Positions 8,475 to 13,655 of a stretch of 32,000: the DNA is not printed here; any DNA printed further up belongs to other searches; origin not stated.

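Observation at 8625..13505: KS-AT-AMT-CP module placed after an NRPS module: predicted 3-amino-4-amido (vicinal diamine) unit and an unusual domain order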

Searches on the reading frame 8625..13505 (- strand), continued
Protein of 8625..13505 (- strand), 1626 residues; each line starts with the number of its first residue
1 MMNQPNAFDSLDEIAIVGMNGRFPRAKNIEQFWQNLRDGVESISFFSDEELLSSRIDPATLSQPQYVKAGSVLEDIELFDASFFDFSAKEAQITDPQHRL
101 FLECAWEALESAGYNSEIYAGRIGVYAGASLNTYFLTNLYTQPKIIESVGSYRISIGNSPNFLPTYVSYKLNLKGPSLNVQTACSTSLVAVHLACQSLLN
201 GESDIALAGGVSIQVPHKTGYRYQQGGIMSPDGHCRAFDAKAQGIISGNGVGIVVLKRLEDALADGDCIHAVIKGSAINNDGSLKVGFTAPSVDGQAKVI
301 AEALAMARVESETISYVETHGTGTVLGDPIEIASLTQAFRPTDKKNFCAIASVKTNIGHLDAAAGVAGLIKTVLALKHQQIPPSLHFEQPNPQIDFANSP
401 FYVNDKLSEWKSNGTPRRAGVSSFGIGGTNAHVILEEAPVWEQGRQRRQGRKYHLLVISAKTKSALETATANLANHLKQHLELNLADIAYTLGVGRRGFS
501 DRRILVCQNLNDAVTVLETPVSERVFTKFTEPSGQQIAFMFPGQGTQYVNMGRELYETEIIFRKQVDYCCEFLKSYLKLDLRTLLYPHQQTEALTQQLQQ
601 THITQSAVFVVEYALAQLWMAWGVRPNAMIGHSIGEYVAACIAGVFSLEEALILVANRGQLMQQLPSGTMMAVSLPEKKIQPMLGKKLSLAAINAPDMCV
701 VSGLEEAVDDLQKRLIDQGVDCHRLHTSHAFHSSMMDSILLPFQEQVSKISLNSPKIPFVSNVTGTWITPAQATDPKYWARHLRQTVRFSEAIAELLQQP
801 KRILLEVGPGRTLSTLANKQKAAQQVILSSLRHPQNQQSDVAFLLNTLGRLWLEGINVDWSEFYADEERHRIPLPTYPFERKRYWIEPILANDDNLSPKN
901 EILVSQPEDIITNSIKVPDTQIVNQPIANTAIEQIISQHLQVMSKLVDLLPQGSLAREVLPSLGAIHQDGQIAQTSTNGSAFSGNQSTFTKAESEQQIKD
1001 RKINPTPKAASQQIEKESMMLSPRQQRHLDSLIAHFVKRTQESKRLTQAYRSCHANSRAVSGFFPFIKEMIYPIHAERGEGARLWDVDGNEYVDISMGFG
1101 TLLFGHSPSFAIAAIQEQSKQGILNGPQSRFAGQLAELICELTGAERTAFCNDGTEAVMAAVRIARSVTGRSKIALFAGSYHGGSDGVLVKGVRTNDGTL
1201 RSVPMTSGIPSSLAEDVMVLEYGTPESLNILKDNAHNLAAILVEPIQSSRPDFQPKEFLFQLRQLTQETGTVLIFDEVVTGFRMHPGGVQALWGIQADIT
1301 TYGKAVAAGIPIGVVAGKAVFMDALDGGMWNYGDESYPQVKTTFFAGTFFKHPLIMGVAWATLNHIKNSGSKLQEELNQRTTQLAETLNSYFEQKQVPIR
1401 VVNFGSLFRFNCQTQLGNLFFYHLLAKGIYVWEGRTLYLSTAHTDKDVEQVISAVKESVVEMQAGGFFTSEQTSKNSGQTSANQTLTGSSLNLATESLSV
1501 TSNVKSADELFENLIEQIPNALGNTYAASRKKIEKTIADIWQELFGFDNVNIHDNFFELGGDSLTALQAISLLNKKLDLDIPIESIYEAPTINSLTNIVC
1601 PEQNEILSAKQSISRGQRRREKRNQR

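Call 7: find_homologous_proteins(query=window:8625-13505:-)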
Query window:8625-13505:- (1626 aa): 8000 proteins with E <= 0.001 among 8000 candidates; the best 120 are listed.
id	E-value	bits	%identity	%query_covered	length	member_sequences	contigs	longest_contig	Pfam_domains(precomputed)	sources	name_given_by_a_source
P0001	0.0e+0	3567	97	100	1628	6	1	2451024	PF22336.3,PF00109.33,PF22621.3,PF00550.32,PF00202.28,PF02801.29,PF16197.12,PF00698.27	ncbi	ncbi:aminotransferase class III-fold pyridoxal phosphate-dependent enzyme [Nostoc punctiforme UO1]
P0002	0.0e+0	3407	92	100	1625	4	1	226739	PF22336.3,PF00109.33,PF22621.3,PF00550.32,PF00202.28,PF02801.29,PF16197.12,PF00698.27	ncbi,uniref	ncbi:aminotransferase class III-fold pyridoxal phosphate-dependent enzyme [Nostoc sp.]|uniref:aminot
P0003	0.0e+0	3351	91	100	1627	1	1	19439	PF22336.3,PF00109.33,PF22621.3,PF00550.32,PF00202.28,PF02801.29,PF16197.12,PF00698.27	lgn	-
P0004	0.0e+0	3349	91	100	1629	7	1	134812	PF22336.3,PF00109.33,PF22621.3,PF00550.32,PF00202.28,PF02801.29,PF16197.12,PF00698.27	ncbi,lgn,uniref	ncbi:MAG: aminotransferase class III-fold pyridoxal phosphate-dependent enzyme [Nostoc sp.]|uniref:a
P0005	0.0e+0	3321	90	100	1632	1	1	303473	PF22336.3,PF00109.33,PF22621.3,PF00550.32,PF00202.28,PF02801.29,PF16197.12,PF00698.27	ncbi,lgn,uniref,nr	ncbi:aminotransferase class III-fold pyridoxal phosphate-dependent enzyme [Nostoc sp. ChiQUE01b]|uni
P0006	0.0e+0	3319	89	100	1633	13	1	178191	PF22336.3,PF00109.33,PF22621.3,PF00550.32,PF00202.28,PF02801.29,PF16197.12,PF00698.27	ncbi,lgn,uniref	ncbi:MAG: aminotransferase class III-fold pyridoxal phosphate-dependent enzyme [Nostoc sp.]|uniref:a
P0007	0.0e+0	3312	90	100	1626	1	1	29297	PF22336.3,PF00109.33,PF22621.3,PF00550.32,PF00202.28,PF02801.29,PF16197.12,PF00698.27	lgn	-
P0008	0.0e+0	3234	87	100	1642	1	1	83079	PF22336.3,PF00109.33,PF22621.3,PF00550.32,PF00202.28,PF02801.29,PF16197.12,PF00698.27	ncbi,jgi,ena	jgi:acyl transferase domain-containing protein/glutamate-1-semialdehyde aminotransferase/acyl carrie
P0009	0.0e+0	3154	86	100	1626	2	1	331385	PF22336.3,PF00109.33,PF22621.3,PF00550.32,PF00202.28,PF02801.29,PF16197.12,PF00698.27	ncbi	ncbi:MAG: aminotransferase class III-fold pyridoxal phosphate-dependent enzyme [Nostoc sp.]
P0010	0.0e+0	3087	83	100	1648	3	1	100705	PF22336.3,PF00109.33,PF22621.3,PF00550.32,PF00202.28,PF02801.29,PF16197.12,PF00698.27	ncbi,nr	ncbi:aminotransferase class III-fold pyridoxal phosphate-dependent enzyme [Brasilonema sp. CT11]|nr:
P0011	0.0e+0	3073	83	100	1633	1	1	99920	PF22336.3,PF00109.33,PF22621.3,PF00550.32,PF00202.28,PF02801.29,PF16197.12,PF00698.27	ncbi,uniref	ncbi:aminotransferase class III-fold pyridoxal phosphate-dependent enzyme [Tolypothrix sp. VBCCA 560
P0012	0.0e+0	3073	83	57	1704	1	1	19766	PF22336.3,PF00109.33,PF22621.3,PF00550.32,PF00202.28,PF02801.29,PF16197.12,PF00698.27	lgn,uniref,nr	uniref:type I polyketide synthase n=1 Tax=Hassallia byssoidea TaxID=482630 RepID=UPI000B150E9A|nr:ty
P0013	0.0e+0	3066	83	100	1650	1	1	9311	PF22336.3,PF00109.33,PF22621.3,PF00550.32,PF00202.28,PF02801.29,PF16197.12,PF00698.27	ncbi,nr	ncbi:MAG: aminotransferase class III-fold pyridoxal phosphate-dependent enzyme [Rhizonema sp. NSF051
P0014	0.0e+0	3064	83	100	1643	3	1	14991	PF22336.3,PF00109.33,PF22621.3,PF00550.32,PF00202.28,PF02801.29,PF16197.12,PF00698.27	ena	-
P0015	0.0e+0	3038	83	100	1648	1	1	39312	PF22336.3,PF00109.33,PF22621.3,PF00550.32,PF00202.28,PF02801.29,PF16197.12,PF00698.27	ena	-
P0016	0.0e+0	3025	82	100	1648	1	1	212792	PF22336.3,PF00109.33,PF22621.3,PF00550.32,PF00202.28,PF02801.29,PF16197.12,PF00698.27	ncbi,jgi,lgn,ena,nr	ncbi:MAG: aminotransferase class III-fold pyridoxal phosphate-dependent enzyme [Iphinoe sp. HA4291-M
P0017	0.0e+0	2838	78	98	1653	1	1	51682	PF22336.3,PF00109.33,PF22621.3,PF00550.32,PF00202.28,PF00108.30,PF02801.29,PF16197.12,PF00698.27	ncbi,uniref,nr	ncbi:type I polyketide synthase [Brasilonema sp. UFV-L1]|uniref:type I polyketide synthase n=1 Tax=B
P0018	0.0e+0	2835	77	100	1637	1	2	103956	PF22336.3,PF00109.33,PF22621.3,PF00550.32,PF00202.28,PF02801.29,PF16197.12,PF00698.27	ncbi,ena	-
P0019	0.0e+0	2829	77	100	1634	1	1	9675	PF22336.3,PF00109.33,PF22621.3,PF00550.32,PF00202.28,PF02801.29,PF16197.12,PF00698.27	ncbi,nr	ncbi:MAG: aminotransferase class III-fold pyridoxal phosphate-dependent enzyme [Rhizonema sp. PD38]|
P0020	0.0e+0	2809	76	100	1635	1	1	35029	PF22336.3,PF00109.33,PF22621.3,PF00550.32,PF00202.28,PF02801.29,PF16197.12,PF00698.27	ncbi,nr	ncbi:MAG: aminotransferase class III-fold pyridoxal phosphate-dependent enzyme [Rhizonema sp. PD37]|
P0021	0.0e+0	2724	74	100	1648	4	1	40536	PF22336.3,PF00109.33,PF22621.3,PF00550.32,PF00202.28,PF02801.29,PF16197.12,PF00698.27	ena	-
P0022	0.0e+0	2621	71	99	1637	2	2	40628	PF22336.3,PF00109.33,PF22621.3,PF00550.32,PF00202.28,PF02801.29,PF16197.12,PF00698.27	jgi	jgi:acyl transferase domain-containing protein/acetylornithine/succinyldiaminopimelate/putrescine am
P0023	0.0e+0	2409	74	57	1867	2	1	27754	PF22336.3,PF00109.33,PF22621.3,PF00550.32,PF00202.28,PF00975.27,PF02801.29,PF16197.12,PF00698.27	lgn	-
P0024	0.0e+0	2396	71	58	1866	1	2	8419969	PF22336.3,PF00109.33,PF22621.3,PF00550.32,PF00202.28,PF00975.27,PF02801.29,PF23297.2,PF16197.12,PF00698.27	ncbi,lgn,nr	ncbi:beta-ketoacyl synthase [Nostoc sp. NIES-4103]|nr:beta-ketoacyl synthase [Nostoc sp. NIES-4103]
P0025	0.0e+0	2391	71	58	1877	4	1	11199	PF22336.3,PF00109.33,PF00155.28,PF22621.3,PF00550.32,PF00202.28,PF00975.27,PF02801.29,PF16197.12,PF00698.27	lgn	-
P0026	0.0e+0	2368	71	56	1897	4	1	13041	PF22336.3,PF00109.33,PF22621.3,PF00550.32,PF00202.28,PF00975.27,PF02801.29,PF16197.12,PF00698.27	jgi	jgi:acyl transferase domain-containing protein/thioesterase domain-containing protein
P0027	0.0e+0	2361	65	100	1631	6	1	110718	PF22336.3,PF00109.33,PF22621.3,PF00550.32,PF00202.28,PF00108.30,PF02801.29,PF16197.12,PF00698.27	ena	-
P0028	0.0e+0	2333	68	56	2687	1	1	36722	PF22336.3,PF00109.33,PF22621.3,PF00550.32,PF00202.28,PF00108.30,PF00501.35,PF13193.13,PF23297.2,PF16197.12,PF00698.27,PF00668.26,PF02801.29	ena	-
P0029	0.0e+0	2329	70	58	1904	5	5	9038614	PF22336.3,PF00109.33,PF22621.3,PF00550.32,PF00202.28,PF00975.27,PF02801.29,PF23297.2,PF16197.12,PF00698.27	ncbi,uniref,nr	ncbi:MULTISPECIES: type I polyketide synthase [unclassified Tolypothrix]|uniref:type I polyketide sy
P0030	0.0e+0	2313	69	58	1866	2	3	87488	PF22336.3,PF00109.33,PF22621.3,PF00550.32,PF00202.28,PF00975.27,PF02801.29,PF16197.12,PF00698.27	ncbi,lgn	-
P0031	0.0e+0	2303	65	92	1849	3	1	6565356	PF22336.3,PF00109.33,PF22621.3,PF00550.32,PF00202.28,PF00975.27,PF02801.29,PF23297.2,PF16197.12,PF00698.27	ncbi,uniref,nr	ncbi:beta-ketoacyl synthase [Anabaenopsis circularis NIES-21]|uniref:Beta-ketoacyl synthase n=1 Tax=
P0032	0.0e+0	2279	67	56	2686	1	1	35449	PF22336.3,PF00109.33,PF22621.3,PF00550.32,PF00202.28,PF00501.35,PF13193.13,PF23297.2,PF16197.12,PF00698.27,PF00668.26,PF02801.29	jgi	-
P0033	0.0e+0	2278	67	55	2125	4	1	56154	PF00668.26,PF22336.3,PF00109.33,PF22621.3,PF00550.32,PF00202.28,PF00501.35,PF02801.29,PF23297.2,PF16197.12,PF00698.27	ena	-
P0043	0.0e+0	2228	65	57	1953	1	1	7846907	PF22336.3,PF00109.33,PF22621.3,PF00550.32,PF00202.28,PF00975.27,PF02801.29,PF16197.12,PF00698.27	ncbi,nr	ncbi:hypothetical protein BZZ01_17380 [Nostocales cyanobacterium HT-58-2]|nr:hypothetical protein BZ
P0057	0.0e+0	1969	67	54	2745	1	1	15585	PF00668.26,PF22336.3,PF00109.33,PF22621.3,PF00550.32,PF00202.28,PF00501.35,PF13193.13,PF02801.29,PF16197.12,PF00698.27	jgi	-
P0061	0.0e+0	1938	62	58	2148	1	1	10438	PF00668.26,PF22336.3,PF00109.33,PF22621.3,PF00550.32,PF00202.28,PF00108.30,PF02801.29,PF23297.2,PF16197.12,PF00698.27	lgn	-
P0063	0.0e+0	1916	63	56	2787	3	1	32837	PF00668.26,PF22336.3,PF00109.33,PF22621.3,PF00550.32,PF00202.28,PF00501.35,PF13193.13,PF02801.29,PF16197.12,PF00698.27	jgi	jgi:amino acid adenylation domain-containing protein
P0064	0.0e+0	1898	63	55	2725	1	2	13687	PF00668.26,PF22336.3,PF00109.33,PF22621.3,PF00550.32,PF00202.28,PF00501.35,PF13193.13,PF02801.29,PF16197.12,PF00698.27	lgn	-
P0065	0.0e+0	1892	63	54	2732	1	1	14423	PF00668.26,PF22336.3,PF00109.33,PF22621.3,PF00550.32,PF00202.28,PF00501.35,PF13193.13,PF02801.29,PF16197.12,PF00698.27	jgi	jgi:amino acid adenylation domain-containing protein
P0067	0.0e+0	1888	61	55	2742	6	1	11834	PF00668.26,PF22336.3,PF00109.33,PF22621.3,PF00550.32,PF00202.28,PF00501.35,PF13193.13,PF02801.29,PF16197.12,PF00698.27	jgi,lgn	-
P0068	0.0e+0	1865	62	55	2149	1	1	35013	PF00668.26,PF22336.3,PF00109.33,PF22621.3,PF00550.32,PF00202.28,PF02801.29,PF16197.12,PF00698.27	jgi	jgi:acyl transferase domain-containing protein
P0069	0.0e+0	1864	62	55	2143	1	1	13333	PF00668.26,PF22336.3,PF00109.33,PF22621.3,PF00550.32,PF00202.28,PF02801.29,PF16197.12,PF00698.27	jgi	jgi:acyl transferase domain-containing protein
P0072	0.0e+0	1858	63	54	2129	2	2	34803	PF00668.26,PF22336.3,PF00109.33,PF22621.3,PF00550.32,PF00202.28,PF02801.29,PF16197.12,PF00698.27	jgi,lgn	jgi:acyl transferase domain-containing protein/glutamate-1-semialdehyde aminotransferase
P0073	0.0e+0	1857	62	55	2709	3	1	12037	PF00668.26,PF22336.3,PF00109.33,PF22621.3,PF00550.32,PF00202.28,PF00501.35,PF13193.13,PF02801.29,PF16197.12,PF00698.27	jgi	-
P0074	0.0e+0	1852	62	54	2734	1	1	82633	PF00668.26,PF22336.3,PF00109.33,PF22621.3,PF00550.32,PF00202.28,PF00501.35,PF13193.13,PF02801.29,PF16197.12,PF00698.27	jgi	jgi:amino acid adenylation domain-containing protein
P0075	0.0e+0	1849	62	54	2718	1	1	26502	PF00668.26,PF22336.3,PF00109.33,PF22621.3,PF00550.32,PF00202.28,PF00501.35,PF13193.13,PF02801.29,PF16197.12,PF00698.27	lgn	-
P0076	0.0e+0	1843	62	54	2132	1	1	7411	PF00668.26,PF22336.3,PF00109.33,PF22621.3,PF00550.32,PF00202.28,PF02801.29,PF16197.12,PF00698.27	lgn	-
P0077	0.0e+0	1837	59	57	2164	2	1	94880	PF00668.26,PF22336.3,PF00109.33,PF22621.3,PF00550.32,PF00202.28,PF02801.29,PF16197.12,PF00698.27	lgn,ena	-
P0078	0.0e+0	1834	57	58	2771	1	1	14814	PF22336.3,PF00109.33,PF22621.3,PF00550.32,PF00202.28,PF00501.35,PF13193.13,PF23297.2,PF16197.12,PF00698.27,PF00668.26,PF02801.29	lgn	-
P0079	0.0e+0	1826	59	56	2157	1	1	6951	PF00668.26,PF22336.3,PF00109.33,PF22621.3,PF00550.32,PF00202.28,PF02801.29,PF16197.12,PF00698.27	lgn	-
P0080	0.0e+0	1825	59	58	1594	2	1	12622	PF22336.3,PF00109.33,PF22621.3,PF00550.32,PF00202.28,PF00108.30,PF02801.29,PF16197.12,PF00698.27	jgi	jgi:acyl transferase domain-containing protein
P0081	0.0e+0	1825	58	58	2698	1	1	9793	PF00668.26,PF22336.3,PF00109.33,PF22621.3,PF00550.32,PF00202.28,PF00501.35,PF13193.13,PF02801.29,PF16197.12,PF00698.27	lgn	-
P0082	0.0e+0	1816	61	56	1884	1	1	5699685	PF22336.3,PF00109.33,PF22621.3,PF00550.32,PF00202.28,PF02801.29,PF23297.2,PF16197.12,PF00698.27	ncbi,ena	-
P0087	0.0e+0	1790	60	55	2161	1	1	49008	PF00668.26,PF22336.3,PF00109.33,PF22621.3,PF00550.32,PF00202.28,PF00108.30,PF02801.29,PF16197.12,PF00698.27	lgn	-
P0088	0.0e+0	1788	59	54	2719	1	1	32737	PF00668.26,PF22336.3,PF00109.33,PF22621.3,PF00550.32,PF00202.28,PF00501.35,PF13193.13,PF02801.29,PF16197.12,PF00698.27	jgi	jgi:amino acid adenylation domain-containing protein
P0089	0.0e+0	1788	60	55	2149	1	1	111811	PF00668.26,PF22336.3,PF00109.33,PF22621.3,PF00550.32,PF00202.28,PF00108.30,PF02801.29,PF16197.12,PF00698.27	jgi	jgi:acyl transferase domain-containing protein/glutamate-1-semialdehyde aminotransferase/non-ribosom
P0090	0.0e+0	1781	61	55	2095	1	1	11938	PF00668.26,PF22336.3,PF00109.33,PF22621.3,PF00550.32,PF00202.28,PF02801.29,PF16197.12,PF00698.27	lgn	-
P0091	0.0e+0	1778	59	55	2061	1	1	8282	PF00668.26,PF22336.3,PF00109.33,PF22621.3,PF00550.32,PF00202.28,PF02801.29,PF16197.12,PF00698.27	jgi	jgi:acyl transferase domain-containing protein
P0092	0.0e+0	1775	56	55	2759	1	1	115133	PF00668.26,PF22336.3,PF00109.33,PF22621.3,PF00550.32,PF00202.28,PF00501.35,PF13193.13,PF02801.29,PF16197.12,PF00698.27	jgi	jgi:amino acid adenylation domain-containing protein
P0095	0.0e+0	1770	57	54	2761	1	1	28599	PF22336.3,PF00109.33,PF22621.3,PF00550.32,PF00202.28,PF00501.35,PF13193.13,PF23297.2,PF16197.12,PF00698.27,PF00668.26,PF02801.29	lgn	-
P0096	0.0e+0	1770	61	54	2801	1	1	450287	PF00668.26,PF22336.3,PF00109.33,PF22621.3,PF00550.32,PF00202.28,PF00501.35,PF13193.13,PF02801.29,PF16197.12,PF00698.27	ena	-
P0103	0.0e+0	1754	54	62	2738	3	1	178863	PF00668.26,PF22336.3,PF00109.33,PF22621.3,PF00550.32,PF00202.28,PF00501.35,PF02801.29,PF16197.12,PF00698.27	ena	-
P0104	0.0e+0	1746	61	54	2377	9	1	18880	PF00668.26,PF22336.3,PF00109.33,PF22621.3,PF00550.32,PF00202.28,PF00501.35,PF02801.29,PF16197.12,PF00698.27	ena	-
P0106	0.0e+0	1739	53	91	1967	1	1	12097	PF00668.26,PF22336.3,PF00109.33,PF22621.3,PF00550.32,PF00202.28,PF00108.30,PF02801.29,PF16197.12,PF00698.27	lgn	-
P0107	0.0e+0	1735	58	55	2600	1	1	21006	PF00668.26,PF22336.3,PF00109.33,PF22621.3,PF00550.32,PF00202.28,PF00501.35,PF13193.13,PF02801.29,PF16197.12,PF00698.27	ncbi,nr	ncbi:MAG: Amino acid adenylation domain protein [Pedosphaera sp.]|nr:Amino acid adenylation domain p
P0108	0.0e+0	1735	-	-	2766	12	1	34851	PF00668.26,PF22336.3,PF00109.33,PF22621.3,PF00550.32,PF00202.28,PF00501.35,PF13193.13,PF02801.29,PF16197.12,PF00698.27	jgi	jgi:amino acid adenylation domain-containing protein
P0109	0.0e+0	1735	59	54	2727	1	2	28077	PF22336.3,PF00109.33,PF22621.3,PF00550.32,PF00202.28,PF00108.30,PF00501.35,PF13193.13,PF16197.12,PF00698.27,PF00668.26,PF02801.29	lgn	-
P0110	0.0e+0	1734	52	93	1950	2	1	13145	PF00668.26,PF22336.3,PF00109.33,PF22621.3,PF00550.32,PF00202.28,PF00108.30,PF02801.29,PF16197.12,PF00698.27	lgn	-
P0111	0.0e+0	1733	-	-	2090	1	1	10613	PF00668.26,PF22336.3,PF00109.33,PF22621.3,PF00550.32,PF00202.28,PF02801.29,PF16197.12,PF00698.27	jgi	jgi:acyl transferase domain-containing protein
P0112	0.0e+0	1730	59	55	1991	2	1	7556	PF00668.26,PF22336.3,PF00109.33,PF22621.3,PF00550.32,PF00202.28,PF02801.29,PF16197.12,PF00698.27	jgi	jgi:acyl transferase domain-containing protein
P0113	0.0e+0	1729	59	55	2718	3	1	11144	PF00668.26,PF22336.3,PF00109.33,PF22621.3,PF00550.32,PF00202.28,PF00501.35,PF13193.13,PF02801.29,PF16197.12,PF00698.27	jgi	-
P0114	0.0e+0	1729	52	90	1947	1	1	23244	PF00668.26,PF22336.3,PF00109.33,PF22621.3,PF00550.32,PF00202.28,PF00108.30,PF02801.29,PF16197.12,PF00698.27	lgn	-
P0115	0.0e+0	1729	53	91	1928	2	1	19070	PF00668.26,PF22336.3,PF00109.33,PF22621.3,PF00550.32,PF00202.28,PF00108.30,PF02801.29,PF16197.12,PF00698.27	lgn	-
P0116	0.0e+0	1728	58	55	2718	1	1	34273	PF00668.26,PF22336.3,PF00109.33,PF22621.3,PF00550.32,PF00202.28,PF00501.35,PF13193.13,PF02801.29,PF16197.12,PF00698.27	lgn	-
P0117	0.0e+0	1727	58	54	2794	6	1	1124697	PF00668.26,PF22336.3,PF00109.33,PF22621.3,PF00550.32,PF00202.28,PF00501.35,PF13193.13,PF02801.29,PF16197.12,PF00698.27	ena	-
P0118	0.0e+0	1723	-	-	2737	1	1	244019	PF00668.26,PF22336.3,PF00109.33,PF22621.3,PF00550.32,PF00202.28,PF00501.35,PF13193.13,PF02801.29,PF16197.12,PF00698.27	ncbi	ncbi:hypothetical protein NUACC21_60600 [Scytonema sp. NUACC21]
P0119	0.0e+0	1718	56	54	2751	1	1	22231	PF00668.26,PF22336.3,PF00109.33,PF22621.3,PF00550.32,PF00202.28,PF00501.35,PF13193.13,PF02801.29,PF16197.12,PF00698.27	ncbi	-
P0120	0.0e+0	1716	52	90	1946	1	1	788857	PF00668.26,PF22336.3,PF00109.33,PF22621.3,PF00550.32,PF00202.28,PF00108.30,PF02801.29,PF16197.12,PF00698.27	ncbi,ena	-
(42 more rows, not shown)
